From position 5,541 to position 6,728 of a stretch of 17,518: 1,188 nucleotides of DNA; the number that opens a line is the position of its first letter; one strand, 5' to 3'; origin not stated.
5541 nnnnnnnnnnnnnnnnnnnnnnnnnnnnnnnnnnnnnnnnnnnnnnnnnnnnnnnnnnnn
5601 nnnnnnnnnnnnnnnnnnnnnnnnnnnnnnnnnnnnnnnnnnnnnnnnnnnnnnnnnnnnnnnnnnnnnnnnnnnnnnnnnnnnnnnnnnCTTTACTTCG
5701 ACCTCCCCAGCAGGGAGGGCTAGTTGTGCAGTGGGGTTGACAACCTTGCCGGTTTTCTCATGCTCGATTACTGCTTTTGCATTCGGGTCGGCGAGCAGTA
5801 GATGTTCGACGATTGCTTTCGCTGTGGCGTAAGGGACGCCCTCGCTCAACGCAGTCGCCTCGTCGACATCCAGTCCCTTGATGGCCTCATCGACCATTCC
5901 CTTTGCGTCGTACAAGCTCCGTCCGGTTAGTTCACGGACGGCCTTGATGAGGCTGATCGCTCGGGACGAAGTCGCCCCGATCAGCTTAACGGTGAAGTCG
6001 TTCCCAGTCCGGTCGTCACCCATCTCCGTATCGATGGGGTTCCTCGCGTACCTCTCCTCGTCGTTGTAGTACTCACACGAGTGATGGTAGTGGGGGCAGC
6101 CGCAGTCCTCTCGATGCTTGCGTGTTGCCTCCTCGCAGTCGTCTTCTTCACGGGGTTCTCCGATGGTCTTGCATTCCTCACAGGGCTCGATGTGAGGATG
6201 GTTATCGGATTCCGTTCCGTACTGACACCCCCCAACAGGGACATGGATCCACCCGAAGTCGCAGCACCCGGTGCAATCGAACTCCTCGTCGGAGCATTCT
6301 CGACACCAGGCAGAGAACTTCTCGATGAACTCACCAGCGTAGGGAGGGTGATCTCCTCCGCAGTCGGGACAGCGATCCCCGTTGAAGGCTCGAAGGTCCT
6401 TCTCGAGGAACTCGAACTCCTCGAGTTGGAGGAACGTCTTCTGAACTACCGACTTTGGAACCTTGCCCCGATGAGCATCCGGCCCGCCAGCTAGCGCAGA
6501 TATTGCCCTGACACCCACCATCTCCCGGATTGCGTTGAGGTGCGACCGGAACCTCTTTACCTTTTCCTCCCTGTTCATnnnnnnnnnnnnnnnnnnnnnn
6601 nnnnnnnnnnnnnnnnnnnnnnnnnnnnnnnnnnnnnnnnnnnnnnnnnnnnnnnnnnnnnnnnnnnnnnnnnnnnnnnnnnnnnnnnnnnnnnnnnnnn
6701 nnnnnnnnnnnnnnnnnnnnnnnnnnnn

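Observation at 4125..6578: AAA+ unfoldase carrying a ribosomal L7/L12 C-terminal domain and a Cys/His-rich metal-binding module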

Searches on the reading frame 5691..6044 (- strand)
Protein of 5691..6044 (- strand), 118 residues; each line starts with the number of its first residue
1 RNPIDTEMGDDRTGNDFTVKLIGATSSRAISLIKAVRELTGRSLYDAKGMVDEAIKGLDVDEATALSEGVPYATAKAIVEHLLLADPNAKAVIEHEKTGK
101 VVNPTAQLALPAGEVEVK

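Call 13: search_solved_structures(query=window:5691-6044:-, max_evalue=10, show_alignments=3)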
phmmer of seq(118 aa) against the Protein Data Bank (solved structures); distinct sequences matched with E-value up to 10: 12.
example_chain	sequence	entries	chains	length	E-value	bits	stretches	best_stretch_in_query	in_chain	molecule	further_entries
1ctf_A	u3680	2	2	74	0.0027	21.5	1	12-76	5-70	RIBOSOMAL PROTEIN L7/L12 | 50S ribosomal protein L7/L12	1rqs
3j9y_7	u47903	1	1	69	0.005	20.6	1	19-76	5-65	50S ribosomal protein L7/L12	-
3j7z_6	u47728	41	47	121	0.0054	20.5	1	7-76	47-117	50S ribosomal protein L7/L12 | Large ribosomal subunit protein bL12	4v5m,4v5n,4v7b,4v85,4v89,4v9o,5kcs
1rqu_A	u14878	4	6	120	0.0057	20.4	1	7-76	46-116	50S ribosomal protein L7/L12 | 50S ribosomal protein L12 | Large ribosomal subunit protein bL12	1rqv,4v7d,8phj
2bcw_B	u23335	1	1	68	0.0061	20.4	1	22-76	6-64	50S ribosomal protein L7/L12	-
4v4v_B3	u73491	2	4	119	0.0062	20.3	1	7-76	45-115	50S ribosomal protein L7/L12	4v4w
7pao_W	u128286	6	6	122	0.047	17.5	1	9-53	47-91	50S ribosomal protein L7/L12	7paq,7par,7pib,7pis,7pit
8rdw_D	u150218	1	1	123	0.063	17.1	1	17-56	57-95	Large ribosomal subunit protein bL12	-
1dd3_A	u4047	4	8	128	0.065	17.1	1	12-55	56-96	50S RIBOSOMAL PROTEIN L7/L12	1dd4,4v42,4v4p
9k0z_5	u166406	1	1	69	0.17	15.7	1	17-58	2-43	Large ribosomal subunit protein bL12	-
2zjq_5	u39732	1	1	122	0.18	15.6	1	15-67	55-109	50S ribosomal protein L7/L12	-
28jw_S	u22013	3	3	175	0.49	14.2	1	50-98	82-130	Large ribosomal subunit protein uL22c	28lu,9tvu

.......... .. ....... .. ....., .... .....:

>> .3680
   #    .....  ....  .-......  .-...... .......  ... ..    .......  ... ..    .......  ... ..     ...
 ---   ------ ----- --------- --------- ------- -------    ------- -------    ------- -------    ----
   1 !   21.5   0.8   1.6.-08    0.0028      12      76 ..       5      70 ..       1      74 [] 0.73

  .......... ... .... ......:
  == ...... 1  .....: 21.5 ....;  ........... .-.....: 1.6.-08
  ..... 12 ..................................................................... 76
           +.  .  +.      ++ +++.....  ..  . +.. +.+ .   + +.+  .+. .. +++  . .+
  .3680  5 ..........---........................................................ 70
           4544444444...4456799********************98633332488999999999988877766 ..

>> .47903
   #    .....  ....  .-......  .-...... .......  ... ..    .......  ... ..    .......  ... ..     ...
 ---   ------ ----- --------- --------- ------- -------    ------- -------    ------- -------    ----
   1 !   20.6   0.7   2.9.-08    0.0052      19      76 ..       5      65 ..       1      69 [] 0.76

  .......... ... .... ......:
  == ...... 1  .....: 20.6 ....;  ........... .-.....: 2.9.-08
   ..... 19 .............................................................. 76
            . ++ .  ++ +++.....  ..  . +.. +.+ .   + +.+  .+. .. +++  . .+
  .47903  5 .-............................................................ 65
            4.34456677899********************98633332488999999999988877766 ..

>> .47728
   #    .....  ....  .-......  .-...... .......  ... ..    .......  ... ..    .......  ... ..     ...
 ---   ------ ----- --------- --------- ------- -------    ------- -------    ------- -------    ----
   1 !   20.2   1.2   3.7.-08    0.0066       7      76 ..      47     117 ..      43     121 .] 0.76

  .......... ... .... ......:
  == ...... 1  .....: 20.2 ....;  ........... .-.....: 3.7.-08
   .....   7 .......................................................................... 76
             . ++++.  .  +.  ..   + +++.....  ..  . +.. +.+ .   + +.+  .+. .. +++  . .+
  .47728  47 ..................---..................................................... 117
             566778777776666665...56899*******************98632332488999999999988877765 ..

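Call 25: search_protein_representatives(protein=window:5691-6044:-)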
Query: 118 residues. Proteins with E-value up to 0.001 (for the whole library): 37; up to 1e-10: 3; up to 1e-30: 1. The best 37 are listed.
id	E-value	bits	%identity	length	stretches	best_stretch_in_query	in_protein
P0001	2.3e-66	237.2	100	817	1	1-118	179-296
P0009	1.3e-15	74.0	37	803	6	8-66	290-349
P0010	4.4e-11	59.4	40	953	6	26-58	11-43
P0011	3.3e-10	56.6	39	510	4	16-91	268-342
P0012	3.3e-07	47.0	39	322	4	5-64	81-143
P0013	4.2e-07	46.7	35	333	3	15-56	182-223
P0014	6.3e-07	46.1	41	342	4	18-57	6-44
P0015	6.4e-07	46.1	39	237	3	15-96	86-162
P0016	8.6e-07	45.6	38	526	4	16-73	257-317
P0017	1.0e-06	45.4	40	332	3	16-73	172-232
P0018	3.1e-06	43.9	42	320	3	14-70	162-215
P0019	6.5e-06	42.8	42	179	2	9-91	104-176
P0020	1.2e-05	42.0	42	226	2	20-77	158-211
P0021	1.7e-05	41.5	38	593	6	14-69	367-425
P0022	3.3e-05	40.6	38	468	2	7-83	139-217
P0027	6.5e-05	39.6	39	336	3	18-77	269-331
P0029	1.4e-04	38.6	39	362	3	23-72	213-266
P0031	2.4e-04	37.8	38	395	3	26-53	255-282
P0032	2.6e-04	37.7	41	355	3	25-61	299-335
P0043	9.1e-04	35.9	40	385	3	20-57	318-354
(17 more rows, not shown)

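Call 86: search_protein_families(library=pfam, proteins=[P0009, P0010, P0013, P0016, P0022, P0027, P0029, P0031, P0032, P0043], max_evalue=0.001)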
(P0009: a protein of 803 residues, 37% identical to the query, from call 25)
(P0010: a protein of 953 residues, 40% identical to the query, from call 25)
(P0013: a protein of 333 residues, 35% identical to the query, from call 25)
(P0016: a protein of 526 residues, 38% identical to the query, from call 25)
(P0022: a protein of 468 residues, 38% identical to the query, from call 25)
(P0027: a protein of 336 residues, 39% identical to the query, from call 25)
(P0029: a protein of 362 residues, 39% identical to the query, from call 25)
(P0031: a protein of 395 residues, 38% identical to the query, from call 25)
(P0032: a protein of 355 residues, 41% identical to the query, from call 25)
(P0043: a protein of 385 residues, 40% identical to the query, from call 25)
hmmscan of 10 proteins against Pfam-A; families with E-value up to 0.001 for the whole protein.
P0009 (803 aa): 4 families
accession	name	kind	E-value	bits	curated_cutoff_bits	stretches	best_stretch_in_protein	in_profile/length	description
PF00542.24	Ribosomal_L12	-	9.5e-128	417.1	25.9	6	298-362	2-66/67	Ribosomal protein L7/L12 C-terminal domain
PF06003.18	SMN_Tudor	-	9.2e-05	22.9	22.7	0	376-419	11-51/58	Survival motor neuron protein (SMN), Tudor domain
PF09246.16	PHAT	-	0.00017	21.7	21.5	0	647-704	5-62/110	PHAT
PF23212.2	DUF7064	-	0.00085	20.1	24.7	0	614-665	45-96/126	Domain of unknown function (DUF7064)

P0010 (953 aa): 4 families
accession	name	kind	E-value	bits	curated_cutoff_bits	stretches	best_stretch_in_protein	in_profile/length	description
PF00542.24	Ribosomal_L12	-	2.2e-114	374.3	25.9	6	4-68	2-66/67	Ribosomal protein L7/L12 C-terminal domain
PF01816.23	LRV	-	1.6e-29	100.6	21.6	3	568-593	1-26/26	Leucine rich repeat variant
PF25591.1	LRV_2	-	1.8e-12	47.5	27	1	825-881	4-59/61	Leucine Rich Repeat Variant domain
PF02985.28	HEAT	-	6.6e-05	23.2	23.5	0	889-906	4-21/31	HEAT repeat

P0013 (333 aa): 1 family
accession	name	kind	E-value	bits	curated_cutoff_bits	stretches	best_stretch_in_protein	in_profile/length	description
PF00542.24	Ribosomal_L12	-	1.3e-41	141.2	25.9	3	260-319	1-58/67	Ribosomal protein L7/L12 C-terminal domain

P0016 (526 aa): 1 family
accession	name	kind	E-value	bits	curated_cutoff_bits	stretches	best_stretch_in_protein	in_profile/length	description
PF00542.24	Ribosomal_L12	-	1.7e-66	220.9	25.9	4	342-407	1-66/67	Ribosomal protein L7/L12 C-terminal domain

P0022 (468 aa): 1 family
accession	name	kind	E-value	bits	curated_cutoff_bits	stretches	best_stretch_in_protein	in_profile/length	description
PF00542.24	Ribosomal_L12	-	8.1e-32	109.8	25.9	2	150-213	2-66/67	Ribosomal protein L7/L12 C-terminal domain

P0027 (336 aa): 1 family
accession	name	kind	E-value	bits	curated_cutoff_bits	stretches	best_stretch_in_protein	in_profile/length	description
PF00542.24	Ribosomal_L12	-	1.8e-60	201.6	25.9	3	269-333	2-66/67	Ribosomal protein L7/L12 C-terminal domain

P0029 (362 aa): 2 families
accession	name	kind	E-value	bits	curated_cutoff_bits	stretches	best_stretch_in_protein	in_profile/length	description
PF00542.24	Ribosomal_L12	-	4.9e-65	216.2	25.9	3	209-273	2-66/67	Ribosomal protein L7/L12 C-terminal domain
PF00496.27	SBP_bac_5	-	0.00031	20.4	32.4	0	254-303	302-348/368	Bacterial extracellular solute-binding proteins, family 5 Middle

P0031 (395 aa): 2 families
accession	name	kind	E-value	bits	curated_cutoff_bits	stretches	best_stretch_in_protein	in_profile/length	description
PF00542.24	Ribosomal_L12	-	2e-49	166.2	25.9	3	324-389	1-66/67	Ribosomal protein L7/L12 C-terminal domain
PF13676.11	TIR_2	-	8.9e-22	78.3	28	1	4-113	1-114/122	TIR domain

P0032 (355 aa): 1 family
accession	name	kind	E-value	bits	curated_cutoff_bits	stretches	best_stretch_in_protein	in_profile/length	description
PF00542.24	Ribosomal_L12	-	6.1e-54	180.7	25.9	3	133-197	3-67/67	Ribosomal protein L7/L12 C-terminal domain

P0043 (385 aa): 1 family
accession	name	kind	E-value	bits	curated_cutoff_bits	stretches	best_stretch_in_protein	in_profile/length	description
PF00542.24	Ribosomal_L12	-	2.5e-63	210.8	25.9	3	129-194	1-66/67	Ribosomal protein L7/L12 C-terminal domain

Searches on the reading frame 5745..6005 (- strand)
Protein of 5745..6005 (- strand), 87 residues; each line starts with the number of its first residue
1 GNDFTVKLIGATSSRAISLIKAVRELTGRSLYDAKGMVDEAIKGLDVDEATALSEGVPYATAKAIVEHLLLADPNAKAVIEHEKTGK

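Call 22: search_dna_similar(query=window:5745-6005:-, collection=phages, mode=protein, max_evalue=10, max_rows=40)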
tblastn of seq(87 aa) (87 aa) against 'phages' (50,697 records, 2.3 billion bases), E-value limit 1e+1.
Records with a match: 13; places in all: 13; records where one place covers at least 80% of the query: 0.
Best place of each record, by identity: <60% 13.
By first word of the organism name: Listeria 5; Bacteriophage 3; Staphylococcus 2; Salmonella 2; Enterococcus 1.
By host as written in the record: Listeria monocytogenes 5; - 3; Staphylococcus aureus 2; Salmonella enterica subsp. enterica serovar Albany 2; Enterococcus faecalis 1.
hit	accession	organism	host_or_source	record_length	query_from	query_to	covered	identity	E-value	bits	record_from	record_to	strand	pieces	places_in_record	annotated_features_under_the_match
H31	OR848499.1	Listeria phage LM 4-14-1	Listeria monocytogenes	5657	3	65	72%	42.9%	1e-2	38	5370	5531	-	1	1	record has no annotation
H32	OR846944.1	Listeria phage LM 4-11-1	Listeria monocytogenes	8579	3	65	72%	42.9%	1e-2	38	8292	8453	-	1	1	record has no annotation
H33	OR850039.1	Staphylococcus phage SA 1298 Kay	Staphylococcus aureus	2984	2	69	78%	38.2%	2e-2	37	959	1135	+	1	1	record has no annotation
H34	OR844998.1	Staphylococcus phage SA 1306 Kay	Staphylococcus aureus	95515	2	69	78%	38.2%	2e-2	37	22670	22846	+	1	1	record has no annotation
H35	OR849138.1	Listeria phage LM 4-14-1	Listeria monocytogenes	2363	17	65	56%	44.9%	1e+0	32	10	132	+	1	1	record has no annotation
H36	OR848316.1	Listeria phage LM 4-14-1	Listeria monocytogenes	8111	2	41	46%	47.5%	1e+0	32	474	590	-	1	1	record has no annotation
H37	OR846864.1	Listeria phage LM 4-11-1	Listeria monocytogenes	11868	2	41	46%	47.5%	1e+0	32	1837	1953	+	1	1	record has no annotation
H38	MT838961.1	Bacteriophage sp.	human fecal samples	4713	17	52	41%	52.5%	1e+0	32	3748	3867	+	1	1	record has no annotation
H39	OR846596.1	Enterococcus phage Efs 1-1-1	Enterococcus faecalis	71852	2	39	44%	47.4%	2e-1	35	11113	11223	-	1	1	record has no annotation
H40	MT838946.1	Bacteriophage sp.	human fecal samples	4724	38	86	56%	32.7%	8e+0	30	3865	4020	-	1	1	record has no annotation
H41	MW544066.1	Salmonella phage vB_SalP_TR2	Salmonella enterica subsp. enterica ...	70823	13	40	32%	50.0%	2e+0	32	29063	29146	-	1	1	hypothetical protein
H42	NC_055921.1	Salmonella phage vB_SalP_TR2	Salmonella enterica subsp. enterica ...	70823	13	40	32%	50.0%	2e+0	32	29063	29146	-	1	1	hypothetical protein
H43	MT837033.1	Bacteriophage sp.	human fecal samples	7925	17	41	29%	56.0%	4e+0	31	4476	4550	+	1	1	record has no annotation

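Call 80: search_protein_families(library=pfam, proteins=[window:5745-6005:-], max_evalue=10)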
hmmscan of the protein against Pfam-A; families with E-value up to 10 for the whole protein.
seq(87 aa): 3 families
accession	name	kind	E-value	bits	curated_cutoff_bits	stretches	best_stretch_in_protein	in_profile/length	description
PF00542.24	Ribosomal_L12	-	1.1e-08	35.7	25.9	1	4-65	1-53/67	Ribosomal protein L7/L12 C-terminal domain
PF11972.14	HTH_13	-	0.02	15.3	26.1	1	8-38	22-54/54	HTH DNA binding domain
PF00237.24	Ribosomal_L22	-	0.09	13.4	28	1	39-77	17-55/104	Ribosomal protein L22p/L17e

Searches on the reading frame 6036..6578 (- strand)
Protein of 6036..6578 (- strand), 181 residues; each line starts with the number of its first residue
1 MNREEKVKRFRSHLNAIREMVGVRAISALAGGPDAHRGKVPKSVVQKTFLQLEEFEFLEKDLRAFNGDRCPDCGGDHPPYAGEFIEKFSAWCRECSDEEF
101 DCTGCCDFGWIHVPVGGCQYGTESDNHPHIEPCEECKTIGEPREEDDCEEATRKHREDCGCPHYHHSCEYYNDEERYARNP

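Call 80: search_protein_families(library=pfam, proteins=[window:6036-6578:-], max_evalue=10)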
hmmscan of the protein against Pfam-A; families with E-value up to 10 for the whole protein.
seq(181 aa): 0 families
